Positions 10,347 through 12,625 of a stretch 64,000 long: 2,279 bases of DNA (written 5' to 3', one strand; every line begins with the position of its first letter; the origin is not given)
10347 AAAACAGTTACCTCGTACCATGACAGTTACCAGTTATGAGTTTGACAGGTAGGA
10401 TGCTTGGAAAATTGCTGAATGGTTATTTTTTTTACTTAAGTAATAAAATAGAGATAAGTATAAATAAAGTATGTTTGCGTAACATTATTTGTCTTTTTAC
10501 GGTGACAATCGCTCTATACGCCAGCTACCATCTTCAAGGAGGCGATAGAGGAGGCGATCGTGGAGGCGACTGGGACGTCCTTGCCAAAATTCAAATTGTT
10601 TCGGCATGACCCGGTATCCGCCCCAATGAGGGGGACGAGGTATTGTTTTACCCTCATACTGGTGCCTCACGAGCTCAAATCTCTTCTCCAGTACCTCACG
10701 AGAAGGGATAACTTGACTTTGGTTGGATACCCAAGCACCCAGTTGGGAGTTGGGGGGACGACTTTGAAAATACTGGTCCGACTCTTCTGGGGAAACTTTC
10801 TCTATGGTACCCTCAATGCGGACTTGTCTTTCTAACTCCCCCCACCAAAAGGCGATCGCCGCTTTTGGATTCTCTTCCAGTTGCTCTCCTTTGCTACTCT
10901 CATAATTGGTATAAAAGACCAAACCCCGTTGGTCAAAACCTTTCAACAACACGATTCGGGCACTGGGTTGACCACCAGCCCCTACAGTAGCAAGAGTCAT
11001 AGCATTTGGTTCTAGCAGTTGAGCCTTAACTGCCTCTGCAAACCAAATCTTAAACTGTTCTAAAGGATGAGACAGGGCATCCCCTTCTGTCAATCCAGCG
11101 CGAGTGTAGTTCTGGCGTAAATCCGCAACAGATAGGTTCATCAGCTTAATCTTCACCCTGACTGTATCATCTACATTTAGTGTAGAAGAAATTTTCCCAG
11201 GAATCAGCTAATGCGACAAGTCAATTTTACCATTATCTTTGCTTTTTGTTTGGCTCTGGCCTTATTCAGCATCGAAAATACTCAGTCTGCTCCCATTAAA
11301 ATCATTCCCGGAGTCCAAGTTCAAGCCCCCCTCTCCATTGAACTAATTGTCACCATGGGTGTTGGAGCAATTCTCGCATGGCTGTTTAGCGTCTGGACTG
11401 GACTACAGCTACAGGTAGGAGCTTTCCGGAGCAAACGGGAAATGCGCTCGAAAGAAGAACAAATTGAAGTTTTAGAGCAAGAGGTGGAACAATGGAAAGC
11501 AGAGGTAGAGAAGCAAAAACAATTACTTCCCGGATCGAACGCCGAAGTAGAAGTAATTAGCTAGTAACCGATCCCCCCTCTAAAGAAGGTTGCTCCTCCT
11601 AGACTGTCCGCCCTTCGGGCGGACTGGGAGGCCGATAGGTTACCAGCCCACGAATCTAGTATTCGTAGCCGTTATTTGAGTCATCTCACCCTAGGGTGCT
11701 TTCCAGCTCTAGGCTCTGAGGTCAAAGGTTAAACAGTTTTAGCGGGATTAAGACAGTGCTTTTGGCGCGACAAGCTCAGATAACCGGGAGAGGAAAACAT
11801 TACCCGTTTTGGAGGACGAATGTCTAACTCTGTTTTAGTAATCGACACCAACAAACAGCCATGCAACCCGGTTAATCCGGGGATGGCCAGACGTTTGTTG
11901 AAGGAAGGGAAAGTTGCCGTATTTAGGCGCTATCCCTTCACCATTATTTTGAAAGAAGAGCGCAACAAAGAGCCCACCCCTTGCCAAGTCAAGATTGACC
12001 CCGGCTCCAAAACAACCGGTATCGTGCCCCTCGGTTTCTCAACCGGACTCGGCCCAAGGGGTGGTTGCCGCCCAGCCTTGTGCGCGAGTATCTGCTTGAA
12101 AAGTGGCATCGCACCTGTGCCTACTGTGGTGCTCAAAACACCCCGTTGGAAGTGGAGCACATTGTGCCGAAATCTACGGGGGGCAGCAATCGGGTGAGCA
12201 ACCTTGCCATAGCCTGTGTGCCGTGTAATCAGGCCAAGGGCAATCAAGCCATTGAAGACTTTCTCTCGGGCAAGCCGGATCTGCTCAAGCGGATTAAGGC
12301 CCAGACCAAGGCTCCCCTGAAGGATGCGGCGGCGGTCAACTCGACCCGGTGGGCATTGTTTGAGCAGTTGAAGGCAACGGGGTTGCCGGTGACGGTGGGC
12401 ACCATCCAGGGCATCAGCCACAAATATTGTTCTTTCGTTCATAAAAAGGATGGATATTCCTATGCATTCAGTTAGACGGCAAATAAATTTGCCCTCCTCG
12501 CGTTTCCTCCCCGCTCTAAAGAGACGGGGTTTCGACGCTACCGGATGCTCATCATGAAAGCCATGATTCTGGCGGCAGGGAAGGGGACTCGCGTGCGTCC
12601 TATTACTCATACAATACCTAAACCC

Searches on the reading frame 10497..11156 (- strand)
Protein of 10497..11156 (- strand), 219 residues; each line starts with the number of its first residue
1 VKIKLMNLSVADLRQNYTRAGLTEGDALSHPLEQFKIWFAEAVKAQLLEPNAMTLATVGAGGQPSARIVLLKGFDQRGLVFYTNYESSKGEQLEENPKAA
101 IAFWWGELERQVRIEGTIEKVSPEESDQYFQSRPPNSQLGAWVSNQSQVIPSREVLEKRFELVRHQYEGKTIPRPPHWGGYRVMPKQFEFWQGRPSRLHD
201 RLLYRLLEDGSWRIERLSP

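Call 32: find_encoding_contigs(protein=window:10497-11156:-, flank=5000, max_places=4)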
Protein window:10497-11156:- (219 aa): no gene with exactly this product is on record in the collection.

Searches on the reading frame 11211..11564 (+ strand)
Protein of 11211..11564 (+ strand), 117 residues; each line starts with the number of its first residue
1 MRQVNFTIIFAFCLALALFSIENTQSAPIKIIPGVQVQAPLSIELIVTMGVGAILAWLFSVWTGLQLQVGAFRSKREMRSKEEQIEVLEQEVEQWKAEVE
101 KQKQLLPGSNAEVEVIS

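Call 35: find_encoding_contigs(protein=window:11211-11564:+, flank=5000, max_places=4)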
Protein window:11211-11564:+ (117 aa): 1 contig read that carries it; 1 place shown.
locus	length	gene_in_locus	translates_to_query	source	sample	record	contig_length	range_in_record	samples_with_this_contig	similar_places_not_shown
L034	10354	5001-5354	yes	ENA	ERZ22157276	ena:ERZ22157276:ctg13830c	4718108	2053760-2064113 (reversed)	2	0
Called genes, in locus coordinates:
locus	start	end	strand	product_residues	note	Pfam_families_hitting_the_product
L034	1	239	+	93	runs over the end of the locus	-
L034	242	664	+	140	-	PF14464:Prok-JAB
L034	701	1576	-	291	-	PF12895:ANAPC3 (faint), PF13428:TPR_14 (faint), PF14559:TPR_19 (faint), PF00515:TPR_1 (faint), PF07719:TPR_2 (faint), PF13181:TPR_8 (faint), PF12569:NatA_aux_su (weak), PF13414:TPR_11 (weak), +2 more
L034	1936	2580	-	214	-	-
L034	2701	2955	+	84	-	PF21748:UPF0150 (weak)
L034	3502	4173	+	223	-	PF00005:ABC_tran, PF02463:SMC_N (weak), PF13304:AAA_21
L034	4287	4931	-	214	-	PF12766:Pyridox_oxase_2, PF01243:PNPOx_N, PF10590:PNP_phzG_C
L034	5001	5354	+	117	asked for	PF06305:LapA_dom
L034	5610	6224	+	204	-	PF14239:RRXRR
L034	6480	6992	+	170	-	PF00239:Resolvase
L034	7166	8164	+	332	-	PF07282:Cas12f1-like_TNB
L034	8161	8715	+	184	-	-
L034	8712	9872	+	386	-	PF00483:NTP_transferase, PF12804:NTP_transf_3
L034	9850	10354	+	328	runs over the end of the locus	PF01479:S4 (weak), PF00849:PseudoU_synth_2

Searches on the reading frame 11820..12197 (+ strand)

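Call 51: search_protein_families(library=pfam, proteins=[window:11820-12197:+], max_evalue=0.001)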
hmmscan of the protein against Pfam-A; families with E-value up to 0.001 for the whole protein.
window:11820-12197:+ (125 aa): 1 family
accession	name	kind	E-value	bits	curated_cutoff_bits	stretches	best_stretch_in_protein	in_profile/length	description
PF14239.11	RRXRR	-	3.2e-19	69.9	25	1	5-68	1-65/174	RRXRR protein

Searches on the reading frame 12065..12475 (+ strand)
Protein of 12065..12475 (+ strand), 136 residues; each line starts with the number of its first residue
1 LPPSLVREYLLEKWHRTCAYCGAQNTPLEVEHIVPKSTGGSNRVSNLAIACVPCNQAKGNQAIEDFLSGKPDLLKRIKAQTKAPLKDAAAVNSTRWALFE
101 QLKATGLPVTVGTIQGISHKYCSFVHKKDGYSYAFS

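Call 51: search_protein_families(library=pfam, proteins=[window:12065-12475:+], max_evalue=0.001)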
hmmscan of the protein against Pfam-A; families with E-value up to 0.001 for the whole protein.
window:12065-12475:+ (136 aa): 3 families
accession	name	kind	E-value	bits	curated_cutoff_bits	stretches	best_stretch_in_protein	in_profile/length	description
PF14279.12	HNH_5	-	2e-13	50.5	27.5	1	18-66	1-51/56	HNH endonuclease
PF01844.29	HNH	-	6.2e-13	49.1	21.4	1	18-61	1-47/47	HNH endonuclease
PF13395.12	HNH_4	-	1.5e-06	28.5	22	1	26-61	16-51/54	HNH endonuclease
